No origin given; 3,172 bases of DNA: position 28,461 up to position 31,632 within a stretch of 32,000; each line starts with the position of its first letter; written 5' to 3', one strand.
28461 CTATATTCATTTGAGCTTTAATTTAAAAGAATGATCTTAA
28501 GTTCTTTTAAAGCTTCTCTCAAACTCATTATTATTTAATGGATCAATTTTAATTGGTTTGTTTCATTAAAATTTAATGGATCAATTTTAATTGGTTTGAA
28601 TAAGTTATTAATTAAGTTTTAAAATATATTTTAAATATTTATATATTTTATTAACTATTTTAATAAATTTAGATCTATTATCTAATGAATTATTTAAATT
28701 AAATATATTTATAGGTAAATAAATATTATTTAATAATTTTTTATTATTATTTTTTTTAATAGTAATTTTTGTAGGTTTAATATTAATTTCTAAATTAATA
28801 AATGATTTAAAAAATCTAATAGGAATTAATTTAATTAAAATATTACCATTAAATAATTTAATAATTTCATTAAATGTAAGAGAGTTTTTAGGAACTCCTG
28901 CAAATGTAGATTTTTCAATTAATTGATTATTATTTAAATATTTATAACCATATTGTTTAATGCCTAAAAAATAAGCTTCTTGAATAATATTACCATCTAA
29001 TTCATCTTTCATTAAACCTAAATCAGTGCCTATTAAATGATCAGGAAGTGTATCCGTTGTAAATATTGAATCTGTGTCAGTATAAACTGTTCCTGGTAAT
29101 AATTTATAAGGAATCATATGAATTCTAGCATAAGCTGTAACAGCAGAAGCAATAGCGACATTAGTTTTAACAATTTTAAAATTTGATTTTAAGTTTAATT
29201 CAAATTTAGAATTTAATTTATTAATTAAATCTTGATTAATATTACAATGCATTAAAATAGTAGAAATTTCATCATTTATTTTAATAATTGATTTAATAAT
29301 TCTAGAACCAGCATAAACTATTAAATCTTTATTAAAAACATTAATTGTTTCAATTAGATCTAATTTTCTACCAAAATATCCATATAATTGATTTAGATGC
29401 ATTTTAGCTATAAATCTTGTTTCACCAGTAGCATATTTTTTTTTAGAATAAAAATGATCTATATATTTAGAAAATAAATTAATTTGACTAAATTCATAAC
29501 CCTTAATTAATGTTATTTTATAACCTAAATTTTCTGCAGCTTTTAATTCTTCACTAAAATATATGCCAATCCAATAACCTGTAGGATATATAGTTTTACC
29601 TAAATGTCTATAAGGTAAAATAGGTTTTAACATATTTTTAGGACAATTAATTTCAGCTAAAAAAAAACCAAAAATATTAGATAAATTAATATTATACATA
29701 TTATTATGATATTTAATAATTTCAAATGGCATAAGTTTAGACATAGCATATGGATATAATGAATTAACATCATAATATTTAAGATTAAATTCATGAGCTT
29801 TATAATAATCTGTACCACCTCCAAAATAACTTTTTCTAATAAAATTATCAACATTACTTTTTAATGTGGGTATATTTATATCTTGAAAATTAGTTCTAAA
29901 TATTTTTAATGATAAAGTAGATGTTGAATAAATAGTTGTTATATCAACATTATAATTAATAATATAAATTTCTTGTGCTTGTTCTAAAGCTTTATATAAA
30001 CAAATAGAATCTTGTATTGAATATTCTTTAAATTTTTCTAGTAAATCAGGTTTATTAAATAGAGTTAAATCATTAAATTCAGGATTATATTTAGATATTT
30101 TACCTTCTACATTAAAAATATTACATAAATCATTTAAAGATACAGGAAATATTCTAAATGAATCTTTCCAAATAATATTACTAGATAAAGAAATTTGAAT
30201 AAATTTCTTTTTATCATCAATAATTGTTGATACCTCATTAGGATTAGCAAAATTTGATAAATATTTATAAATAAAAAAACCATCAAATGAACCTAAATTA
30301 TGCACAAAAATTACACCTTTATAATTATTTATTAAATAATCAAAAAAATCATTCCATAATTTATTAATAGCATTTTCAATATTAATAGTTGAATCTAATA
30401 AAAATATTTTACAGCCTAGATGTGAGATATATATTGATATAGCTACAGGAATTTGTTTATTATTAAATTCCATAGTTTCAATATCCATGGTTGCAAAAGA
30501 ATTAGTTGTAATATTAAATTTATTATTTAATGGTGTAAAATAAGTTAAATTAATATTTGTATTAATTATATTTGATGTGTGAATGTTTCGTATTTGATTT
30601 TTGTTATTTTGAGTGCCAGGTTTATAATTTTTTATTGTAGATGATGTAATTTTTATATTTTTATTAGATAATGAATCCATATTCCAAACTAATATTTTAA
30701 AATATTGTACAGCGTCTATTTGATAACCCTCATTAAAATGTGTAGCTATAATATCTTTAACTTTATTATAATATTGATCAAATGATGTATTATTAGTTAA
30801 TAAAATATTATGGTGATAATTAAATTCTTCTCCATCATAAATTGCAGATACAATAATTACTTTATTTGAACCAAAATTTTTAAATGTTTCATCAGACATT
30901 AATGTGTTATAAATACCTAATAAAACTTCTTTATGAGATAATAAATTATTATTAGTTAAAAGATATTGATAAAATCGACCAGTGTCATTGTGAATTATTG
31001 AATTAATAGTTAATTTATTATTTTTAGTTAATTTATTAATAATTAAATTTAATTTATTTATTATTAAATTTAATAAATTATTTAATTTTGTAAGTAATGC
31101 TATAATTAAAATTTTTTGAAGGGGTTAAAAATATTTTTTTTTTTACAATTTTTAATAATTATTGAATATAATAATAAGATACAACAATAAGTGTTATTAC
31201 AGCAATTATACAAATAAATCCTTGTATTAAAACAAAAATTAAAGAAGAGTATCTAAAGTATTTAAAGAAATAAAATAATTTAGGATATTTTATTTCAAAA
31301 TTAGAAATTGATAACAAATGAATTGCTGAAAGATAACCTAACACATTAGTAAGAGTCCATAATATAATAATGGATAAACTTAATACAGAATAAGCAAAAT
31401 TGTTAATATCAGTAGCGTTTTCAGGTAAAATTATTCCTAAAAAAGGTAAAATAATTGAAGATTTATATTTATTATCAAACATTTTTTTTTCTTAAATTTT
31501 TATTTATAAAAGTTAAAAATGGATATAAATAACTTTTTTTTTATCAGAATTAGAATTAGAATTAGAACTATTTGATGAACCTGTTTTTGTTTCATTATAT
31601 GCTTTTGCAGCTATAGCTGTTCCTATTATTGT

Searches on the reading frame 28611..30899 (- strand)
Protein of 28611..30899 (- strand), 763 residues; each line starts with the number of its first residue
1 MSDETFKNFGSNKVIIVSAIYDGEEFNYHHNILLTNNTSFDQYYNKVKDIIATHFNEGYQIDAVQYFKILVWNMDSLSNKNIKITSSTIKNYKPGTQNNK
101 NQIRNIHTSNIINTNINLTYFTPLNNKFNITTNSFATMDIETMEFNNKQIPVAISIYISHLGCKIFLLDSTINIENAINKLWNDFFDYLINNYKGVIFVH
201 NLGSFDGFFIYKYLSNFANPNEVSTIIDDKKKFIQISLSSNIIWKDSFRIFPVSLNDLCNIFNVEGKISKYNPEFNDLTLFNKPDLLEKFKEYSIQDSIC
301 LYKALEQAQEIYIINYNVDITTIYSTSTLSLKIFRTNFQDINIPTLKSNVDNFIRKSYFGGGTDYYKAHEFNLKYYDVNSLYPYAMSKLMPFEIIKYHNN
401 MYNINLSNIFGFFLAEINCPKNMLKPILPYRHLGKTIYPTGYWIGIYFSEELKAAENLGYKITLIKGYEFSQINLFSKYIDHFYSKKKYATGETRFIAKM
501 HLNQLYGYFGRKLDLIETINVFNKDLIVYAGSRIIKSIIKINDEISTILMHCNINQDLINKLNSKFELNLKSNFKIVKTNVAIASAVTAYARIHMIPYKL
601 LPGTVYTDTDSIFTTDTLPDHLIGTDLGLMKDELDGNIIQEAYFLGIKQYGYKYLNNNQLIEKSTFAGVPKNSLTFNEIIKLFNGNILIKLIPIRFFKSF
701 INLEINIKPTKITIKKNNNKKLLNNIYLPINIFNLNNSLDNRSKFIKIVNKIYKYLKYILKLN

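Call 10: search_protein_families(library=pfam, proteins=[window:28611-30899:-], max_evalue=0.01)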
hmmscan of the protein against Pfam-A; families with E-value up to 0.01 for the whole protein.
window:28611-30899:- (763 aa): 1 family
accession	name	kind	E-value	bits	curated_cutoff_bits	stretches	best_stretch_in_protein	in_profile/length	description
PF03175.18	DNA_pol_B_2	-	7.4e-63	213.5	25.8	2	282-595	132-458/468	DNA polymerase type B, organellar and viral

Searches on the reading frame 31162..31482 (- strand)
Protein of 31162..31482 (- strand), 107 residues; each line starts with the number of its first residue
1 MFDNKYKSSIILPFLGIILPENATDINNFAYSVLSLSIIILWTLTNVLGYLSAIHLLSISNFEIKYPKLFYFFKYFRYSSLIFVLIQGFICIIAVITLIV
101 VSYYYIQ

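Call 10: search_protein_families(library=pfam, proteins=[window:31162-31482:-], max_evalue=0.01)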
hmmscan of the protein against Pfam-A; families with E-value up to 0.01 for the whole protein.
window:31162-31482:- (107 aa): 0 families

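Call 13: search_protein_families(library=pfam, proteins=[window:31162-31482:-], max_evalue=1)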
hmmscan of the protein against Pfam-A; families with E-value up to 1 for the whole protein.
window:31162-31482:- (107 aa): 1 family
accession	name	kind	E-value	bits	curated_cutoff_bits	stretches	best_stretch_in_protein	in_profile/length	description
PF00951.23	Arteri_Gl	-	0.76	10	24.9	1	27-97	33-104/179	Arterivirus GL envelope glycoprotein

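Call 47: find_encoding_contigs(protein=window:31162-31482:-, flank=10000, max_places=5)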
Protein window:31162-31482:- (107 aa): 2 contigs read that carry it; 2 places shown.
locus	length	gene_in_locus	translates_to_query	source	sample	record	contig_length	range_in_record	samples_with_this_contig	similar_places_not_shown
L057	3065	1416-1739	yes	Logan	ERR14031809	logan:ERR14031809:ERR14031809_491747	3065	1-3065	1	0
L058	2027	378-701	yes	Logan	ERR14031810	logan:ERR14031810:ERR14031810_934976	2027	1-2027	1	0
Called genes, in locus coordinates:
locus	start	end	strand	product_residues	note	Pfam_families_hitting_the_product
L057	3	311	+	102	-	?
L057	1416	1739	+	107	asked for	-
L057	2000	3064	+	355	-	?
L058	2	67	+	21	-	?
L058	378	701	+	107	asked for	-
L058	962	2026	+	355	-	?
